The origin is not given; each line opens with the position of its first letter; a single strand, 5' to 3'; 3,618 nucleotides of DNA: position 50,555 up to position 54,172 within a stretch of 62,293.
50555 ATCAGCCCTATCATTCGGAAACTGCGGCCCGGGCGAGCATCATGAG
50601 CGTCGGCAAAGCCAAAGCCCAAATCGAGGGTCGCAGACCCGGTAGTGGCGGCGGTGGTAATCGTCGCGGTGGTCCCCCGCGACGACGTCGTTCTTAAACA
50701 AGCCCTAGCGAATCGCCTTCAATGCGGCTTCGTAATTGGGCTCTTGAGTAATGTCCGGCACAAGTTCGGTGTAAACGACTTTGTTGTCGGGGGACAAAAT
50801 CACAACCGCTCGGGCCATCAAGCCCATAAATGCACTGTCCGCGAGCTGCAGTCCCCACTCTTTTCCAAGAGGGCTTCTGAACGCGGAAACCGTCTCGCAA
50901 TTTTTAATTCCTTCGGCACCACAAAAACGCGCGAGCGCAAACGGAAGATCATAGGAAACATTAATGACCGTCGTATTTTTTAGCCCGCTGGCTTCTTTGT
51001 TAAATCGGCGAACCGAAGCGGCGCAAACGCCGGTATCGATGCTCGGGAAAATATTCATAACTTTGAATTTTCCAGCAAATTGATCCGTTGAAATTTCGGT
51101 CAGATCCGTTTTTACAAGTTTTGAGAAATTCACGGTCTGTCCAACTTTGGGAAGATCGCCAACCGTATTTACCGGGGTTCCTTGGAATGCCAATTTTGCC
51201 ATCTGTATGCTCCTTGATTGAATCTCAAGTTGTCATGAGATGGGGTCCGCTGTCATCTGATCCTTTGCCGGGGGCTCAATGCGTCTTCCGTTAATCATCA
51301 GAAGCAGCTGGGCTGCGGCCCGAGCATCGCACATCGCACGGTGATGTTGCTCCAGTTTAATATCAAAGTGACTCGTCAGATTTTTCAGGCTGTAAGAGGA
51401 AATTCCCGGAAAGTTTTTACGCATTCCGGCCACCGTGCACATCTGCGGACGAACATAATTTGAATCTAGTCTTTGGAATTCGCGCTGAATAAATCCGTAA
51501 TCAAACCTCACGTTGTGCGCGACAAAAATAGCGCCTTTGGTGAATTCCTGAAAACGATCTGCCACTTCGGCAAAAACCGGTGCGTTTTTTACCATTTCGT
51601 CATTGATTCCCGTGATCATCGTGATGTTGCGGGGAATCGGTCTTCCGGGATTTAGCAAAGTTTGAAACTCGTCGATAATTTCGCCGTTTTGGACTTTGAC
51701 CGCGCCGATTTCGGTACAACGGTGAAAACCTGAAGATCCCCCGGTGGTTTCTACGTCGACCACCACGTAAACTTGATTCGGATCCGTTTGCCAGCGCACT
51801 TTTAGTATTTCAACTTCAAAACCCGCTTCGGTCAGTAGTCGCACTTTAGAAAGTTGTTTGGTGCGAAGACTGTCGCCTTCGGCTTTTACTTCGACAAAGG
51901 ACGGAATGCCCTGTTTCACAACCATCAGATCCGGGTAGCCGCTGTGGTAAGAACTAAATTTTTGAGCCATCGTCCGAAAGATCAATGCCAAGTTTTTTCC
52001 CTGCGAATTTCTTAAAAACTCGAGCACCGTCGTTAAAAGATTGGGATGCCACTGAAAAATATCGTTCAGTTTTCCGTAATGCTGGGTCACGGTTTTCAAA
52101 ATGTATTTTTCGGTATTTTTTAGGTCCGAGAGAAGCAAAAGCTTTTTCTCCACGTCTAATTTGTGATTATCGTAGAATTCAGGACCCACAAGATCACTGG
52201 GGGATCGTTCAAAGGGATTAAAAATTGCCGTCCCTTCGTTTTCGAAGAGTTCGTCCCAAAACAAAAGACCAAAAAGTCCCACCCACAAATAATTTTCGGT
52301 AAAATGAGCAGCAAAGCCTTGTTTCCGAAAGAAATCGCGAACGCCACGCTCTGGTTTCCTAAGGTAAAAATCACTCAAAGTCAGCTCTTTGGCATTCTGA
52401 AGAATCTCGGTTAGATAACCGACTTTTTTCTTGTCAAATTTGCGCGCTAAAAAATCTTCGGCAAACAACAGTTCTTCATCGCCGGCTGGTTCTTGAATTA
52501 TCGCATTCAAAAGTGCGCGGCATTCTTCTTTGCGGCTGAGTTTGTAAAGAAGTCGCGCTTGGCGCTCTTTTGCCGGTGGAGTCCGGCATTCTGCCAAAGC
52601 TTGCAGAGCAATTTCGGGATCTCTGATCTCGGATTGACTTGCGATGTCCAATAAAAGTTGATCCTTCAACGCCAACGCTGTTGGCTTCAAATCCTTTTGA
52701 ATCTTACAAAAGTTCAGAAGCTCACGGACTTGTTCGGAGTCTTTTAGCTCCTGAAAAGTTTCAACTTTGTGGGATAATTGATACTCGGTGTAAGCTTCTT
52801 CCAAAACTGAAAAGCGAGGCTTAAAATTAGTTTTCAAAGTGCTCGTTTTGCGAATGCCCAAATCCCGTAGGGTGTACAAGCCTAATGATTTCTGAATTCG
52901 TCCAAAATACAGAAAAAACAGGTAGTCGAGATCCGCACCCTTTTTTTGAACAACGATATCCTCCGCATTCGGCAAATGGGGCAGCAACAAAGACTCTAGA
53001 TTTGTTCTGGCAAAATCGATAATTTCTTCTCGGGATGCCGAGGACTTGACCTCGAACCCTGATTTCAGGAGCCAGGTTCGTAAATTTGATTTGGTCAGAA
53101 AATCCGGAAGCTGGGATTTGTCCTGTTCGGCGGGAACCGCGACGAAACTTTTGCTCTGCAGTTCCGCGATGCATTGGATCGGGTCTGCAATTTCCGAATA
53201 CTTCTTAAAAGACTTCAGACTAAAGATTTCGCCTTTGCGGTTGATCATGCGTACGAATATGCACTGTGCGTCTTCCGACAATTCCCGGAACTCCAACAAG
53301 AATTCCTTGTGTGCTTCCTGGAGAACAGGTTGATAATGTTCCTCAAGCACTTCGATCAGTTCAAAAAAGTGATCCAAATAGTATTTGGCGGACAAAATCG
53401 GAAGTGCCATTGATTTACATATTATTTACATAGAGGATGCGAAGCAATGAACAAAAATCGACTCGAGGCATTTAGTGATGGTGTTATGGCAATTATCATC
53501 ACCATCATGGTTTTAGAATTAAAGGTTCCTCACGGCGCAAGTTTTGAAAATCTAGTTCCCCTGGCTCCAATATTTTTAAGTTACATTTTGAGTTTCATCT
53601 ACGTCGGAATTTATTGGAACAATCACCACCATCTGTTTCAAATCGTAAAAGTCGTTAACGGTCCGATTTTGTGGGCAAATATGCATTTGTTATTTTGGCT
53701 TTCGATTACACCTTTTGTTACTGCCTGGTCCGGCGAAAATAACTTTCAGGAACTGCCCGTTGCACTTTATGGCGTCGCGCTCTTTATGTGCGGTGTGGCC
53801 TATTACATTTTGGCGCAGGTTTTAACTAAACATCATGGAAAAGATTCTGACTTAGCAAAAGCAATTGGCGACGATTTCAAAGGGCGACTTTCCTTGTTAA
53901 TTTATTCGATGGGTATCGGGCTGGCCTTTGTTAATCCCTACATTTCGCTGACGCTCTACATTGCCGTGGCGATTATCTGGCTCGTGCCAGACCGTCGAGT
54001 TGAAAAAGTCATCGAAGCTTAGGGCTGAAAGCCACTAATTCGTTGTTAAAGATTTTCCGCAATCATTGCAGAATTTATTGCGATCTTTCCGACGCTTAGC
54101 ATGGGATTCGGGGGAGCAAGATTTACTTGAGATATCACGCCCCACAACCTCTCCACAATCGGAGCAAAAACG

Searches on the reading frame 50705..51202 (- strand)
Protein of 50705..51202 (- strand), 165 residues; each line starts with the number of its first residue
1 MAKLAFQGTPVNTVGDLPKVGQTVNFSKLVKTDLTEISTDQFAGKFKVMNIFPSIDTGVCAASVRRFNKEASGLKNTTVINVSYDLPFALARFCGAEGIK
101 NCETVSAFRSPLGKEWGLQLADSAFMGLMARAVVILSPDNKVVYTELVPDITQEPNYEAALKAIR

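Call 7: search_protein_families(library=pfam, proteins=[window:50705-51202:-])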
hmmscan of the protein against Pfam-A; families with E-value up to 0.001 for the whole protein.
window:50705-51202:- (165 aa): 2 families
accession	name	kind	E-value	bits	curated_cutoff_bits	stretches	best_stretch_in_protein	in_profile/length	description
PF08534.16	Redoxin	-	4.4e-24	85.4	26.6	1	20-161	2-148/148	Redoxin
PF00578.27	AhpC-TSA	-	1.3e-10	41.7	26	1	21-144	2-123/124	AhpC/TSA family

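Call 8: search_protein_families(library=ncbifam, proteins=[window:50705-51202:-])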
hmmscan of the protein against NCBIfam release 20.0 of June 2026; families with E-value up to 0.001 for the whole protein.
window:50705-51202:- (165 aa): 2 families
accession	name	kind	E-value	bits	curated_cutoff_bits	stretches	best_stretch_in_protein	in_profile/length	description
NF001808.0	PRK00522.1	equivalog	1.2e-64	216.7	123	1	1-164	1-165/167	thiol peroxidase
NF045827.1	perox_SUH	exception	2.4e-45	154.1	298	1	1-164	1-165/178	thiol peroxidase Prx-SUH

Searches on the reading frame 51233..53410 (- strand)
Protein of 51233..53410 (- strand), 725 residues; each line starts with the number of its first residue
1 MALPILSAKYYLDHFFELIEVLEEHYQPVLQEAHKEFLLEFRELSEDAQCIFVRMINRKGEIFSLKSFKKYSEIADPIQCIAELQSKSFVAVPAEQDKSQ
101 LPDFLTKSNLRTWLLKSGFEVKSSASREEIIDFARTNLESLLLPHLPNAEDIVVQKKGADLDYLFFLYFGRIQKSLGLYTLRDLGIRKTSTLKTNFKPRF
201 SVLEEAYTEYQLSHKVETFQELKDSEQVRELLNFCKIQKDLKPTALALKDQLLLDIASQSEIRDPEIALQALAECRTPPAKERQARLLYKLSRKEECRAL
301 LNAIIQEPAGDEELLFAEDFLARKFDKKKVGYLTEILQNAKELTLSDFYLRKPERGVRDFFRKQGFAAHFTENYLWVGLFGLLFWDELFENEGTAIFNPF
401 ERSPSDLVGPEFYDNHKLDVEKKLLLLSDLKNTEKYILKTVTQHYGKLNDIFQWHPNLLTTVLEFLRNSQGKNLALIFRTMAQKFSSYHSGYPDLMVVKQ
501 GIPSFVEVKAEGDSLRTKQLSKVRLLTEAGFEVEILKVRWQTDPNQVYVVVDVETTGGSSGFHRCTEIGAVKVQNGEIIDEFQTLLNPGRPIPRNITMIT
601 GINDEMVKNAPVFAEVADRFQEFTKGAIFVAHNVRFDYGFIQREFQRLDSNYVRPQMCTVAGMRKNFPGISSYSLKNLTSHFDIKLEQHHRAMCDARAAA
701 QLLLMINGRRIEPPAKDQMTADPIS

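Call 7: search_protein_families(library=pfam, proteins=[window:51233-53410:-])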
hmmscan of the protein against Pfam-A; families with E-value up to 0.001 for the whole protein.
window:51233-53410:- (725 aa): 5 families
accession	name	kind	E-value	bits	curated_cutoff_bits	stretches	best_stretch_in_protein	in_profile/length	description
PF00929.31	RNase_T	-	1.4e-37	130.2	24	1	549-703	1-164/164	Exonuclease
PF21315.3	FAN1_HTH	-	1.6e-18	66.8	27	1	10-90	2-81/82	FAN1, HTH domain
PF08774.17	VRR_NUC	-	2.9e-15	56.8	23.8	1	435-540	8-116/116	VRR-NUC domain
PF10281.14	Ish1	-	0.00016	22.4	26.6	1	106-137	5-37/37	Putative nuclear envelope organisation protein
PF16473.11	Rv2179c-like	-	0.00026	21.2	27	0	549-704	3-174/177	3'-5' exoribonuclease Rv2179c-like domain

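Call 8: search_protein_families(library=ncbifam, proteins=[window:51233-53410:-])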
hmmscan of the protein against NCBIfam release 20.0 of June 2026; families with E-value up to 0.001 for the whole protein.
window:51233-53410:- (725 aa): 28 families (the best 25 are shown)
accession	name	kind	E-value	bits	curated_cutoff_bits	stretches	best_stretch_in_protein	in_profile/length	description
NF005906.0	PRK07883.1-4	equivalog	3.6e-52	177.5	495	1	547-705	7-166/563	DEDD exonuclease domain-containing protein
TIGR01407.1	dinG_rel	hypoth_equivalog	2e-49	168.6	547.7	1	547-707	1-162/889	putative DnaQ family exonuclease/DinG family helicase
NF001688.0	PRK00448.1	equivalog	1.1e-46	159.1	873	1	545-706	422-584/1445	PolC-type DNA polymerase III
NF005905.0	PRK07883.1-3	equivalog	4.6e-46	157.6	508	1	546-703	24-184/581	DEDD exonuclease domain-containing protein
NF005981.0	PRK08074.1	equivalog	3.2e-45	154.5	789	1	545-706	2-165/931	ATP-dependent DNA helicase DinG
NF006316.0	PRK08517.1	equivalog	3.8e-45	154.3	247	1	535-703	59-226/270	3'-5' exonuclease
NF005907.0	PRK07883.1-5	equivalog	1.1e-43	149.5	454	1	547-706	29-191/584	DEDD exonuclease domain-containing protein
TIGR01405.1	polC_Gram_pos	equivalog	1.7e-40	138.7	1043.45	1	544-706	187-350/1211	DNA polymerase III subunit alpha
NF005904.0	PRK07883.1-2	equivalog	4.4e-36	124.3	969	1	547-703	31-190/584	DEDD exonuclease domain-containing protein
TIGR00573.1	dnaq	subfamily_domain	6.1e-36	124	71.5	1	547-706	8-169/217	exonuclease, DNA polymerase III, epsilon subunit family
NF005903.0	PRK07883.1-1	equivalog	7.7e-33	113.8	1038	1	546-704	40-207/642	DEDD exonuclease domain-containing protein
NF005569.0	PRK07246.1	equivalog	1.3e-31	109.7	794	1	546-707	7-167/820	bifunctional DnaQ family exonuclease/ATP-dependent helicase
NF005289.0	PRK06807.1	equivalog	2.7e-31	109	335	1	548-704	10-166/313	3'-5' exonuclease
NF004719.0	PRK06063.1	equivalog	2.9e-30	105.3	389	1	543-704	13-174/331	DEDDh family exonuclease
TIGR01406.1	dnaQ_proteo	equivalog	2.2e-28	99.5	222.7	1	549-710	3-172/231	DNA polymerase III subunit epsilon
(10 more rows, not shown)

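Call 22: find_related_loci(query=window:51233-53410:-, collection=metagenome_contigs, flank=6000)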
Query window:51233-53410:- (725 aa) in metagenome_contigs; peptide patterns used: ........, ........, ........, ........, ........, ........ (x = any residue, [..] = any of these).
165 stretches matched a pattern; 14 encode a relative of the query (tblastn E <= 1e-3); 14 distinct loci.
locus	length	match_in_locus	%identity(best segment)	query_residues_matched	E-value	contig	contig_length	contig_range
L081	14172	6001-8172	57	1-725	0e+0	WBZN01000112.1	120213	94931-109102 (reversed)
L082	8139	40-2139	51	1-708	0e+0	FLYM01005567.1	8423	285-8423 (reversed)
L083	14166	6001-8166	36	5-706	5e-139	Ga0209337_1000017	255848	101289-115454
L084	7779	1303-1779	52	548-706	4e-46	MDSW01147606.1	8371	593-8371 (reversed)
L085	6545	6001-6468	54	548-703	4e-40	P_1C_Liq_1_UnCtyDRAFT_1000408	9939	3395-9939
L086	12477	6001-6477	49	548-706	6e-39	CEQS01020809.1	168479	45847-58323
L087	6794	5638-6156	46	545-715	9e-39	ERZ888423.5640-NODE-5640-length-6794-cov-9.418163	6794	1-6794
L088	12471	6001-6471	46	548-704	3e-37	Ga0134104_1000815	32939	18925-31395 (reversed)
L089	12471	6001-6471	46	548-704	3e-37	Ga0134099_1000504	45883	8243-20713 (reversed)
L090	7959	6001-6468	46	547-702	3e-37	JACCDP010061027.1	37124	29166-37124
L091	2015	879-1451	40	530-716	5e-37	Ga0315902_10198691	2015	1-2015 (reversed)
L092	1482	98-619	43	547-716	3e-37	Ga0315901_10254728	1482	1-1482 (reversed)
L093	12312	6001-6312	42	592-695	4e-22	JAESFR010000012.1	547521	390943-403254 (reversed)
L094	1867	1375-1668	42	549-647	9e-18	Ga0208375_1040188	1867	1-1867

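Call 45: find_homologous_proteins(query=window:51233-53410:-, max_evalue=1e-20)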
Query window:51233-53410:- (725 aa): 1069 proteins with E <= 1e-20 among 8000 candidates; the best 120 are listed.
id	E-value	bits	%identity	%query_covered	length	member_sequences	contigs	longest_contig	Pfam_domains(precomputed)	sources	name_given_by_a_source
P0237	0.0e+0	1637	100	100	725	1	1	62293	PF00929.32,PF08774.18,PF21315.4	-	-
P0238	0.0e+0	1182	71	98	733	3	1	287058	PF10281.15,PF00929.32,PF08774.18,PF21315.4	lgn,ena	-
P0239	8.6e-288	975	61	99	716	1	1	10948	PF00929.32,PF08774.18,PF21315.4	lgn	-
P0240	3.7e-287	973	60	98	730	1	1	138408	PF00929.32,PF08774.18,PF16473.12,PF21315.4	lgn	-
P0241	2.6e-286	970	59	98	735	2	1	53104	PF00929.32,PF08774.18,PF16473.12,PF21315.4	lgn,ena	-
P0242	1.3e-282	958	58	99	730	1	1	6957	PF00929.32,PF08774.18,PF16473.12,PF21315.4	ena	-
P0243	3.9e-281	953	57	99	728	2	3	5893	PF00929.32,PF08774.18,PF16473.12,PF21315.4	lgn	-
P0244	1.8e-280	951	57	99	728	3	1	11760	PF00929.32,PF08774.18,PF21315.4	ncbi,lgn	-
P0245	7.2e-277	939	58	98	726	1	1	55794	PF00929.32,PF08774.18,PF21315.4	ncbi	-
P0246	1.4e-275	935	59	95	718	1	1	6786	PF00929.32,PF08774.18,PF16473.12,PF21315.4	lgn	-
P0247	2.1e-273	927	59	98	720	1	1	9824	PF00929.32,PF08774.18,PF16473.12,PF21315.4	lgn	-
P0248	2.0e-272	924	56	98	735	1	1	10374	PF00929.32,PF08774.18,PF21315.4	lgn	-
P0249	5.0e-269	913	57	100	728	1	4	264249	PF00929.32,PF08774.18,PF16473.12,PF21315.4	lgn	-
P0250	1.3e-268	911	57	98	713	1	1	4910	PF00929.32,PF08774.18,PF21315.4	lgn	-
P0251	1.8e-267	908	56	100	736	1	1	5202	PF00929.32,PF08774.18,PF16473.12,PF21315.4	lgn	-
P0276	7.7e-253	859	55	98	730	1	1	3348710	PF00929.32,PF08774.18,PF21315.4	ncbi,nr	ncbi:DNA polymerase III subunit epsilon [Bdellovibrio sp. qaytius]|nr:DNA polymerase III subunit eps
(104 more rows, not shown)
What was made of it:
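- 51233..53410 (-): FAN1_HTH + VRR-NUC nuclease fused to a DnaQ-type 3'-5' exonuclease. Regulated gene 2. Calls 7, 8, 45.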

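Call 46: find_encoding_contigs(protein=P0238, flank=10000, max_places=2)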
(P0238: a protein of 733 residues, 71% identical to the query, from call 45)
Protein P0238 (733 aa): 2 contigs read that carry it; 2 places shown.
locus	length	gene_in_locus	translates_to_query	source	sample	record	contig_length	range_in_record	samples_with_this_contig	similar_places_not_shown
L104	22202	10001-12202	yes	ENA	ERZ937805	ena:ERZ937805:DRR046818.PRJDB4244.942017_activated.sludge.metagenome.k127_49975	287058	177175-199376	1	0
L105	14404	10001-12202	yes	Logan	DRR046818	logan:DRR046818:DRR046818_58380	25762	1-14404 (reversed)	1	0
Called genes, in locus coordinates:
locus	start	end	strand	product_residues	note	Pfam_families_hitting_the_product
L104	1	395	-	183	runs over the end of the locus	PF02525:Flavodoxin_2, PF03358:FMN_red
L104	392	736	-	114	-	PF02537:CRCB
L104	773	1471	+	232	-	PF03591:AzlC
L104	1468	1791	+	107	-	PF05437:AzlD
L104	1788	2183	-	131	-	-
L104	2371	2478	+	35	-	-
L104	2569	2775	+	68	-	-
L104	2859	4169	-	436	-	PF13091:PLDc_2, PF00614:PLDc (faint), PF07894:SACK1, PF13091:PLDc_2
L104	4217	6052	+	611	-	PF00999:Na_H_Exchanger, PF02254:TrkA_N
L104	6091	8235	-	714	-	PF01432:Peptidase_M3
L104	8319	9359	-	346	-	PF08240:ADH_N, PF02826:2-Hacid_dh_C (weak), PF01262:AlaDh_PNT_C, PF00107:ADH_zinc_N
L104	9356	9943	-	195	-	PF06736:TMEM175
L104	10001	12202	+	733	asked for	PF21315:FAN1_HTH, PF10281:Ish1 (weak), PF08774:VRR_NUC, PF00929:RNase_T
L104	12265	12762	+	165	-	PF08534:Redoxin, PF00578:AhpC-TSA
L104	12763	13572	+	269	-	PF02900:LigB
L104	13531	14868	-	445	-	PF00270:DEAD, PF04851:ResIII, PF00271:Helicase_C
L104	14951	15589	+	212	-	PF00578:AhpC-TSA, PF08534:Redoxin, PF10417:1-cysPrx_C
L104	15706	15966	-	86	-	-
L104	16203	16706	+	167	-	-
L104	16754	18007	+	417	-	PF01773:Nucleos_tra2_N, PF07670:Gate, PF07662:Nucleos_tra2_C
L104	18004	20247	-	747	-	PF08447:PAS_3, PF00512:HisKA, PF02518:HATPase_c, PF00072:Response_reg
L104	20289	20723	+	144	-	PF04343:DUF488, PF22751:DUF488-N3a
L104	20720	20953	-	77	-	-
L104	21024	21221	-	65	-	-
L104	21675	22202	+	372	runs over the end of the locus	PF01408:GFO_IDH_MocA, PF22725:GFO_IDH_MocA_C3, PF02894:GFO_IDH_MocA_C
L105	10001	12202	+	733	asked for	PF21315:FAN1_HTH, PF10281:Ish1 (weak), PF08774:VRR_NUC, PF00929:RNase_T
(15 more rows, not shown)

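Call 47: find_encoding_contigs(protein=P0240, flank=10000, max_places=2)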
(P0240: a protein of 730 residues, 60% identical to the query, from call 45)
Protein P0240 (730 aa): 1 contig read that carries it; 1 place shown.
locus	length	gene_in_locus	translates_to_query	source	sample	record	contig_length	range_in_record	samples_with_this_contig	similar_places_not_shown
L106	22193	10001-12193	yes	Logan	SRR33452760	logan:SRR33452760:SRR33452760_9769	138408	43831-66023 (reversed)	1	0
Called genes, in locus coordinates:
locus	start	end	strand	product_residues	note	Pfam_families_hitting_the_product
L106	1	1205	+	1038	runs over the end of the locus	PF00873:ACR_tran, PF03176:MMPL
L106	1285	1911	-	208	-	PF02525:Flavodoxin_2, PF03358:FMN_red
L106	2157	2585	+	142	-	PF07681:DoxX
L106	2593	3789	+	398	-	PF00083:Sugar_tr, PF07690:MFS_1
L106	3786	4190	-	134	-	-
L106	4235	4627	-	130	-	-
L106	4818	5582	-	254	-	PF02353:CMAS, PF01209:Ubie_methyltran, PF05148:Methyltransf_8 (weak), PF13489:Methyltransf_23, PF13847:Methyltransf_31, PF08241:Methyltransf_11, PF08242:Methyltransf_12, PF13649:Methyltransf_25, +2 more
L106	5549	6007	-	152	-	-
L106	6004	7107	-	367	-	PF00195:Chal_sti_synt_N (faint), PF02797:Chal_sti_synt_C, PF08541:ACP_syn_III_C (weak)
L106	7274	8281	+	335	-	PF06342:DUF1057 (weak), PF07224:Chlorophyllase (weak), PF00561:Abhydrolase_1, PF12146:Hydrolase_4, PF12697:Abhydrolase_6, PF03096:Ndr (weak)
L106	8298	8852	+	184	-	-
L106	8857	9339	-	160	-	PF04239:DUF421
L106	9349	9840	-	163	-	-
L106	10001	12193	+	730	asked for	PF21315:FAN1_HTH, PF08774:VRR_NUC, PF16473:Rv2179c-like (weak), PF00929:RNase_T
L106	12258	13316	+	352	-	PF04055:Radical_SAM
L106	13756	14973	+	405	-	PF00587:tRNA-synt_2b, PF03129:HGTP_anticodon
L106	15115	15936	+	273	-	-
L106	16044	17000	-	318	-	PF06725:3D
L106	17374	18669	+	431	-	PF19425:Csd3_N2 (weak), PF01551:Peptidase_M23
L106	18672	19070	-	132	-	-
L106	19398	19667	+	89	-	-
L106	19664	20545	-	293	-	PF02470:MlaD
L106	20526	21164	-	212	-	PF04403:PqiA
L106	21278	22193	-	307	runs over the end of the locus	PF02678:Pirin, PF05726:Pirin_C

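Call 48: find_encoding_contigs(protein=P0276, flank=10000, max_places=2)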
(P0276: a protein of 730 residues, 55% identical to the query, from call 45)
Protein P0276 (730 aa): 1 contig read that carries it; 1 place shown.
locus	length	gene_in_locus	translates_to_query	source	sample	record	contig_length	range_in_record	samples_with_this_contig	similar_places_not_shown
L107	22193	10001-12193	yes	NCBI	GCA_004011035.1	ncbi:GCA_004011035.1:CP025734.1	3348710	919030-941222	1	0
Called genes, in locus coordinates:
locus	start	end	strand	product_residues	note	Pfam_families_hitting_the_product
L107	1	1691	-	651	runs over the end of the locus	PF00989:PAS, PF08448:PAS_4 (weak), PF08447:PAS_3, PF13426:PAS_9 (weak), PF00989:PAS (weak), PF00512:HisKA, PF02518:HATPase_c, PF00072:Response_reg, +1 more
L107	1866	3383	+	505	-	PF00270:DEAD, PF00271:Helicase_C, PF16124:RecQ_Zn_bind, PF00570:HRDC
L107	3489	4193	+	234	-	PF05708:Peptidase_C92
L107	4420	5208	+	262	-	PF17124:ThiJ_like, PF01965:DJ-1_PfpI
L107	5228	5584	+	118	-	PF08274:Zn_Ribbon_YjdM, PF03831:YjdM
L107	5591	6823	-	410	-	PF00270:DEAD, PF04851:ResIII, PF00271:Helicase_C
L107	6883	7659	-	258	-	PF00881:Nitroreductase, PF14512:TM1586_NiRdase (faint), PF28600:Nitroreductase_C (faint)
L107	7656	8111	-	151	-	-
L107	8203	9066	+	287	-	PF00126:HTH_1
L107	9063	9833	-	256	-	PF00912:Transgly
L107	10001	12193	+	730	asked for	PF21315:FAN1_HTH, PF08774:VRR_NUC, PF00929:RNase_T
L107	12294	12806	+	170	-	-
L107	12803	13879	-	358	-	PF00149:Metallophos, PF12850:Metallophos_2 (weak)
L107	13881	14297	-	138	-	-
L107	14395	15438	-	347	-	-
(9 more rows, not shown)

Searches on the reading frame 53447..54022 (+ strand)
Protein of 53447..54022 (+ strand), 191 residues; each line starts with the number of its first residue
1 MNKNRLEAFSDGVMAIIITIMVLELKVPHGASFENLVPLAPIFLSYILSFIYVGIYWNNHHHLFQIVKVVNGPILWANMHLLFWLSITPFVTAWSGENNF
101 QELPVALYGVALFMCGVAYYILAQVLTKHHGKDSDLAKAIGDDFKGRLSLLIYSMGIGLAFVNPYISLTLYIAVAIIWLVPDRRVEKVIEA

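Call 7: search_protein_families(library=pfam, proteins=[window:53447-54022:+])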
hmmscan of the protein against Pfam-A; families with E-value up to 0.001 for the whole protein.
window:53447-54022:+ (191 aa): 1 family
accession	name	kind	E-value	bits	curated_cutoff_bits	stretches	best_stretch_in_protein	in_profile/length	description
PF06736.16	TMEM175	-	1.3e-31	109.3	25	1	5-89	1-88/88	Endosomal/lysosomal potassium channel TMEM175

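Call 8: search_protein_families(library=ncbifam, proteins=[window:53447-54022:+])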
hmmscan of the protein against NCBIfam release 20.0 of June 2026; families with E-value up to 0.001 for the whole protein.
window:53447-54022:+ (191 aa): 0 families
